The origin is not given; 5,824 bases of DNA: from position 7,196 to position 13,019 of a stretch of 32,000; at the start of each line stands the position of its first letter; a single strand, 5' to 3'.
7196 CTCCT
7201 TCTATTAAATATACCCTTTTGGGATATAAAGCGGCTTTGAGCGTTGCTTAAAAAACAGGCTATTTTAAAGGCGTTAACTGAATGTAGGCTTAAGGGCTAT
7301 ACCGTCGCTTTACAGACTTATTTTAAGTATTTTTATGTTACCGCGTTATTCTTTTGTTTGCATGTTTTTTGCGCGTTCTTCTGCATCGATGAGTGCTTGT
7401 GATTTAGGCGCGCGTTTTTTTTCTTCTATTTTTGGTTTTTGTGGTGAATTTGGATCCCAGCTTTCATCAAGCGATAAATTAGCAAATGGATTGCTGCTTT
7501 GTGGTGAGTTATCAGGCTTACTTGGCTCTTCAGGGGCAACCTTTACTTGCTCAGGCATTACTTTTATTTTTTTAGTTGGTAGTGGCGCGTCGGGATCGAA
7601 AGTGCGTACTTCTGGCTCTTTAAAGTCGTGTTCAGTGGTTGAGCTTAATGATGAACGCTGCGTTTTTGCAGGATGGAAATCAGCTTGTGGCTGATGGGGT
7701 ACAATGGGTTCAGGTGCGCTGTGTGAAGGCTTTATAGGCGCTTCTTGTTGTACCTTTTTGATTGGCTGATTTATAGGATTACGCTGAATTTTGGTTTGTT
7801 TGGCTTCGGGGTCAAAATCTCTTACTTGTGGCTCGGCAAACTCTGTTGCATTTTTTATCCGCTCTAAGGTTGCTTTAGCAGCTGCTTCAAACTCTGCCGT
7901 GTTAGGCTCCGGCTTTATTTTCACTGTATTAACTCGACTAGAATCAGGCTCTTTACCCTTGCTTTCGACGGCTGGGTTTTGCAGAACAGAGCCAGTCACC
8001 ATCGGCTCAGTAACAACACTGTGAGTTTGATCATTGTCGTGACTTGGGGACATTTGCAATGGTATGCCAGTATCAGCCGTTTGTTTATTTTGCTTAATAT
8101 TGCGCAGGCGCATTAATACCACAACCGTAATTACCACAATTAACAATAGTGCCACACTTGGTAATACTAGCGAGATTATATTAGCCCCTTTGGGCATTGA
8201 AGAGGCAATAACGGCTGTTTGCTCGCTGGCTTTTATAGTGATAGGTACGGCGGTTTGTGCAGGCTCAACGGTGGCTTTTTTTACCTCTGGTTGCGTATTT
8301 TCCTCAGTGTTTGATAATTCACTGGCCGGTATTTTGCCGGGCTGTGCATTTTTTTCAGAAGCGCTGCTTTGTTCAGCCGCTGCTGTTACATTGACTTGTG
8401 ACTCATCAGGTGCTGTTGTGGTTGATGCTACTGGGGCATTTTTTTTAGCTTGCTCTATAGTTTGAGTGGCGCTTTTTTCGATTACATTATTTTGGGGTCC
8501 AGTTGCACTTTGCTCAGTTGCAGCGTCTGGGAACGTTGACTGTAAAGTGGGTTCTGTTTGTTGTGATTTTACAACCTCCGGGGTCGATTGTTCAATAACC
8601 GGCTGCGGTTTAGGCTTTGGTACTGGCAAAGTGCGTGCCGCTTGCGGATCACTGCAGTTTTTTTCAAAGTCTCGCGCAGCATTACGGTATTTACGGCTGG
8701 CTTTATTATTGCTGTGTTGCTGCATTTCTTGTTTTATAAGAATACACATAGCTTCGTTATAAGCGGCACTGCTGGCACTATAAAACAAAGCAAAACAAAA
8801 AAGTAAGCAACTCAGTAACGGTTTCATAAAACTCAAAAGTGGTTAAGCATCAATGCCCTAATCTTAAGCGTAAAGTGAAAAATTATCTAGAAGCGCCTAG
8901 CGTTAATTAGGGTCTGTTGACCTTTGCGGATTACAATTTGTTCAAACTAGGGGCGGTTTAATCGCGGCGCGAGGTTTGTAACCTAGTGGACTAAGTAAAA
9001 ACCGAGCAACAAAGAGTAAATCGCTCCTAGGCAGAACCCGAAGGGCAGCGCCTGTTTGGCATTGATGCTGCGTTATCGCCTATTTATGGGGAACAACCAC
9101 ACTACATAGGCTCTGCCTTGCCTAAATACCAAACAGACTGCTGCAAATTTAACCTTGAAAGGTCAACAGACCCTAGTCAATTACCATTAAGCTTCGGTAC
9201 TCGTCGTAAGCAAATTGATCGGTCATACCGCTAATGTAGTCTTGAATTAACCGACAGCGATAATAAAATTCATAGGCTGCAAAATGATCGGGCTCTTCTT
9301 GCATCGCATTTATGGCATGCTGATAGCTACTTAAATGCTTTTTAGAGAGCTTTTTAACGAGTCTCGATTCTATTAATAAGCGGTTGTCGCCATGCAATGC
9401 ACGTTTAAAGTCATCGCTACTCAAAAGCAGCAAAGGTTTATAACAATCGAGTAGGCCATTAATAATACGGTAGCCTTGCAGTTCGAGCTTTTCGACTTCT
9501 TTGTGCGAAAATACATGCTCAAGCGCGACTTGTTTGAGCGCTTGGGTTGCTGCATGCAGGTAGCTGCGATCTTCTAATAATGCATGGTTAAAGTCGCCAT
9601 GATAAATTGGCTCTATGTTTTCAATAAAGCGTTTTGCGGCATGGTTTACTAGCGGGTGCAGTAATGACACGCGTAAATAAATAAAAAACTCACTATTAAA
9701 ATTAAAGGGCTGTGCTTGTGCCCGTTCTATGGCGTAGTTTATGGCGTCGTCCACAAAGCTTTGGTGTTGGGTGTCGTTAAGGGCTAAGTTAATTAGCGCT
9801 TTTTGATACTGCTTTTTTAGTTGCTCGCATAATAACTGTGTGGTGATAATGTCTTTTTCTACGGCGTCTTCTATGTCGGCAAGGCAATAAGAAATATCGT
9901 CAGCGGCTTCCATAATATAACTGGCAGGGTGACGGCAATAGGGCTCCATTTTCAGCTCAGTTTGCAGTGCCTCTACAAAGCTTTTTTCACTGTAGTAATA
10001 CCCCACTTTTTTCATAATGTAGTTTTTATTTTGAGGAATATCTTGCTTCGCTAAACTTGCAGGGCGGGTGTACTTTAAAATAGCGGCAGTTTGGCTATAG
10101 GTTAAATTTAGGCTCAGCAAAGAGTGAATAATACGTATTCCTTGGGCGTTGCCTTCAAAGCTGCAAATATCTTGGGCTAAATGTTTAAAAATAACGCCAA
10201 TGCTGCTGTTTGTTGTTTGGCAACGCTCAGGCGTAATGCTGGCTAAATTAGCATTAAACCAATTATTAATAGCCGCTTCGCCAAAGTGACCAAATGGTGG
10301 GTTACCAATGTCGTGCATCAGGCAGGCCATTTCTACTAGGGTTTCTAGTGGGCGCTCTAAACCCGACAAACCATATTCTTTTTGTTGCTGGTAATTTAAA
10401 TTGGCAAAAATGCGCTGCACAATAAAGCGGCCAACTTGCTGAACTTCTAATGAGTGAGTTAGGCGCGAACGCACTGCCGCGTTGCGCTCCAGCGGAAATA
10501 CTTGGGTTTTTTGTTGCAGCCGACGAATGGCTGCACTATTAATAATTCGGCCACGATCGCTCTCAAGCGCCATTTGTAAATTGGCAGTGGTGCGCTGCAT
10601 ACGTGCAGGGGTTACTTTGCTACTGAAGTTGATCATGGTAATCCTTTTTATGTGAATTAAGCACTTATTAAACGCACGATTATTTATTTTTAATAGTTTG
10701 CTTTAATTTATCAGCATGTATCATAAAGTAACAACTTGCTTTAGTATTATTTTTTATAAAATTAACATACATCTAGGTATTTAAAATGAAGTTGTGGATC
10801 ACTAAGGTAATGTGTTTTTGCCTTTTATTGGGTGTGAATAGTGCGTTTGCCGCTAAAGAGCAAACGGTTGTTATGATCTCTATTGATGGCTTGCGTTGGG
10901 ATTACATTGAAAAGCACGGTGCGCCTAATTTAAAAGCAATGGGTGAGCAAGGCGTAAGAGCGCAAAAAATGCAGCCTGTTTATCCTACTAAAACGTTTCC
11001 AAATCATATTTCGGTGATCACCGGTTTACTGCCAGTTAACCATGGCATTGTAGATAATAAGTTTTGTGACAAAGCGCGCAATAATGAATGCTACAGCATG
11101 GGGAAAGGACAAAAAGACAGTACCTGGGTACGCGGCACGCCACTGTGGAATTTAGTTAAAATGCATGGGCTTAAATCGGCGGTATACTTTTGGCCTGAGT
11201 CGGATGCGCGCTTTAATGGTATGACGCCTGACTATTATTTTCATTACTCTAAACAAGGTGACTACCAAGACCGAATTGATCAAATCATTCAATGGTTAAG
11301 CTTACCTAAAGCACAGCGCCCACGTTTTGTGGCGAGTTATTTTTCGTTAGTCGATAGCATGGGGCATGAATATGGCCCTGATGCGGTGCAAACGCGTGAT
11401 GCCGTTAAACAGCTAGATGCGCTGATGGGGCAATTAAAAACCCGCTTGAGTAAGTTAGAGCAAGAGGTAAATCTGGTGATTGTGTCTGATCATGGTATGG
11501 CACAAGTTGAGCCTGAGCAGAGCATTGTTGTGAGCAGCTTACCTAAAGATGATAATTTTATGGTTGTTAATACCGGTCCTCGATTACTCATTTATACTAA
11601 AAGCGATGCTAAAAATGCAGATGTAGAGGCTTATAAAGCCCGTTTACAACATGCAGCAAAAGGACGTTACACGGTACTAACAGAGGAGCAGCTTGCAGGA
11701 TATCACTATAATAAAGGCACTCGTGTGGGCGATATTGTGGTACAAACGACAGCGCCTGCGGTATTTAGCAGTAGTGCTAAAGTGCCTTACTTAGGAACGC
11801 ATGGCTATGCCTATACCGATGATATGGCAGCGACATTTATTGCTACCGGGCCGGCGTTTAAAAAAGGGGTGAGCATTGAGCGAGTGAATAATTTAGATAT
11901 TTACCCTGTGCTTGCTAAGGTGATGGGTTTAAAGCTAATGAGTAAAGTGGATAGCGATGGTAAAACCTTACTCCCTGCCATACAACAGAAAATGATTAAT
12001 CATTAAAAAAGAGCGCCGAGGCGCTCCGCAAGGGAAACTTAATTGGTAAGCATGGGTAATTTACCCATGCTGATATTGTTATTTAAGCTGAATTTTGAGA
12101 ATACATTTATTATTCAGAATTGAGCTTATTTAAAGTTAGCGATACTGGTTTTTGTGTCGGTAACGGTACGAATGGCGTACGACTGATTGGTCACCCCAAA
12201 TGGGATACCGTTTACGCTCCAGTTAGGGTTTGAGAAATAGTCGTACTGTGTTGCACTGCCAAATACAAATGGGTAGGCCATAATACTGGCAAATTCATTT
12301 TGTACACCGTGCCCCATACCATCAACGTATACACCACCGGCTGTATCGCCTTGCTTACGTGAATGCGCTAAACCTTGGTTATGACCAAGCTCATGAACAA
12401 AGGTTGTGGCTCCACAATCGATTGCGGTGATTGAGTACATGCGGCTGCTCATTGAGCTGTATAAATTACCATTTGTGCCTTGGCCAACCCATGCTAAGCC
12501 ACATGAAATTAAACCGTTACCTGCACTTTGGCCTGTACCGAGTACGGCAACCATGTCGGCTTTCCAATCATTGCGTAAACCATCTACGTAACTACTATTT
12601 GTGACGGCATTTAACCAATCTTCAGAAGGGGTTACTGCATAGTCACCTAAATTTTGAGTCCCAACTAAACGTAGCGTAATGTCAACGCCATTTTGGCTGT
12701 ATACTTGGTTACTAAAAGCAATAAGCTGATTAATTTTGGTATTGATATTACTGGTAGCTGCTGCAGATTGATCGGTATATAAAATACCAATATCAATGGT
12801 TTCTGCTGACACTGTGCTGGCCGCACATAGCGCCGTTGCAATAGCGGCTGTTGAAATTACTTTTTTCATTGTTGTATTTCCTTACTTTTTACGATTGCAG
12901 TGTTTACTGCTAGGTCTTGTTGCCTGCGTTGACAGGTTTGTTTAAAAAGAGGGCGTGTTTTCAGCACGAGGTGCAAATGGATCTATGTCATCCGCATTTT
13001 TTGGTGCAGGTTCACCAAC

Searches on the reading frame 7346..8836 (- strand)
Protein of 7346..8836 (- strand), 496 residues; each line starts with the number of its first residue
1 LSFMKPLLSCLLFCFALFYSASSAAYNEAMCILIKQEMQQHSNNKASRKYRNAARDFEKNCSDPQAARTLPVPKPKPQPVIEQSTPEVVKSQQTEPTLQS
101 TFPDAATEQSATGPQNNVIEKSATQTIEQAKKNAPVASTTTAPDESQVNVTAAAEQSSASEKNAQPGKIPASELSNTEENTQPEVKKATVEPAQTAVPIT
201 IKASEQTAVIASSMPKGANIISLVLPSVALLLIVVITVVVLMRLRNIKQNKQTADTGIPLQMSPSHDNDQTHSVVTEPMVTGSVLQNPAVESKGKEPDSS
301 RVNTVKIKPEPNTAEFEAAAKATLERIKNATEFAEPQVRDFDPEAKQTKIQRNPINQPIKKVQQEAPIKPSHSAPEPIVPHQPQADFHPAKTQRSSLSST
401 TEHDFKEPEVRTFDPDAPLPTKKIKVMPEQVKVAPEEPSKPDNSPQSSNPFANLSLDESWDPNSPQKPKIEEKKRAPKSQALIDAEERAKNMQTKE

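Call 44: find_encoding_contigs(protein=window:7346-8836:-, flank=9000, max_places=1)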
Protein window:7346-8836:- (496 aa): no gene with exactly this product is on record in the collection.

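Call 46: search_protein_families(library=pfam, proteins=[window:7346-8836:-], max_evalue=0.00001)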
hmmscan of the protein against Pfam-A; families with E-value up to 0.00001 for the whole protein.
window:7346-8836:- (496 aa): 0 families

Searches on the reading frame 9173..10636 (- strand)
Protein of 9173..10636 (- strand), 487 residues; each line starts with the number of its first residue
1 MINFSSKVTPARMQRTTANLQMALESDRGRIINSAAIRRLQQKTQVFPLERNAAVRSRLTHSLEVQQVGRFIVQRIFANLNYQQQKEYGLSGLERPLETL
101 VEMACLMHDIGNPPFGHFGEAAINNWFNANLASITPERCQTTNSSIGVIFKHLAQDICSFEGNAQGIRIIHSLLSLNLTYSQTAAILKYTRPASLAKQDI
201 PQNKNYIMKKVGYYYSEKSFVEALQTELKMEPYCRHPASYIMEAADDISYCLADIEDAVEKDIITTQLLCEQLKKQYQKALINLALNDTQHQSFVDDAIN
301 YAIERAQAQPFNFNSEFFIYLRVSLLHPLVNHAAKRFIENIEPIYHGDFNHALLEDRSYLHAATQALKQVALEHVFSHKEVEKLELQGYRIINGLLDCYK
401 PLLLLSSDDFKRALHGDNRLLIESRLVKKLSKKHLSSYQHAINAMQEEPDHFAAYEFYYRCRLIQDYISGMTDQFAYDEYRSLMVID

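Call 46: search_protein_families(library=pfam, proteins=[window:9173-10636:-], max_evalue=0.00001)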
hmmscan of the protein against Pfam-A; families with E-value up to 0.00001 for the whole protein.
window:9173-10636:- (487 aa): 2 families
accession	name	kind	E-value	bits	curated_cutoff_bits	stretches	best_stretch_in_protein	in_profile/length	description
PF13286.11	HD_assoc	-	2.9e-11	44.2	22.2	0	459-481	68-90/91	Phosphohydrolase-associated domain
PF01966.28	HD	-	3e-06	28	22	1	58-123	1-49/116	HD domain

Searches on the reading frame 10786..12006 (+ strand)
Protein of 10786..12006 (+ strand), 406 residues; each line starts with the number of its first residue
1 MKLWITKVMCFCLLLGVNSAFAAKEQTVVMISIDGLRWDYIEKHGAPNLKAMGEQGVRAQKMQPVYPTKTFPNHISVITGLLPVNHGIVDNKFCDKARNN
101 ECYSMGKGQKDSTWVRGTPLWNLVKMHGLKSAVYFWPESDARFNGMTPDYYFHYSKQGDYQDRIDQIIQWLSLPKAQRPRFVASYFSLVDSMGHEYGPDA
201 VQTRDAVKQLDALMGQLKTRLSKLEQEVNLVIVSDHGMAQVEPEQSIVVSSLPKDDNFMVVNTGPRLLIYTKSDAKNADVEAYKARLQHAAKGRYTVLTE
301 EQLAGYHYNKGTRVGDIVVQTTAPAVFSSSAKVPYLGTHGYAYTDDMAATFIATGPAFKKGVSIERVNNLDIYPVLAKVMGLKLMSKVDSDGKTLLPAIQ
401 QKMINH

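Call 46: search_protein_families(library=pfam, proteins=[window:10786-12006:+], max_evalue=0.00001)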
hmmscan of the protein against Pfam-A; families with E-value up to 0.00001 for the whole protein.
window:10786-12006:+ (406 aa): 1 family
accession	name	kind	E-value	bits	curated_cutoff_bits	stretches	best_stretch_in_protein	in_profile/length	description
PF01663.27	Phosphodiest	-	4.2e-79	267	23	1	28-341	1-341/342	Type I phosphodiesterase / nucleotide pyrophosphatase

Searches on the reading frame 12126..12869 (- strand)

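Call 46: search_protein_families(library=pfam, proteins=[window:12126-12869:-], max_evalue=0.00001)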
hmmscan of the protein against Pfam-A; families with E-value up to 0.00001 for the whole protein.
window:12126-12869:- (247 aa): 4 families
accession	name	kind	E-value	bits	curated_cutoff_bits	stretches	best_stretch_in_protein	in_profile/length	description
PF13582.12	Reprolysin_3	-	1.8e-16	61.2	22.4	1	44-170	2-123/123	Metallo-peptidase family M12B Reprolysin-like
PF13688.12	Reprolysin_5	-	4.7e-16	60.1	27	1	23-207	3-190/196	Metallo-peptidase family M12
PF13583.11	Reprolysin_4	-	2.1e-15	57.4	22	1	37-217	20-189/203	Metallo-peptidase family M12B Reprolysin-like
PF13574.12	Reprolysin_2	-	1.1e-07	32.4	27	1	42-214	4-183/195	Metallo-peptidase family M12B Reprolysin-like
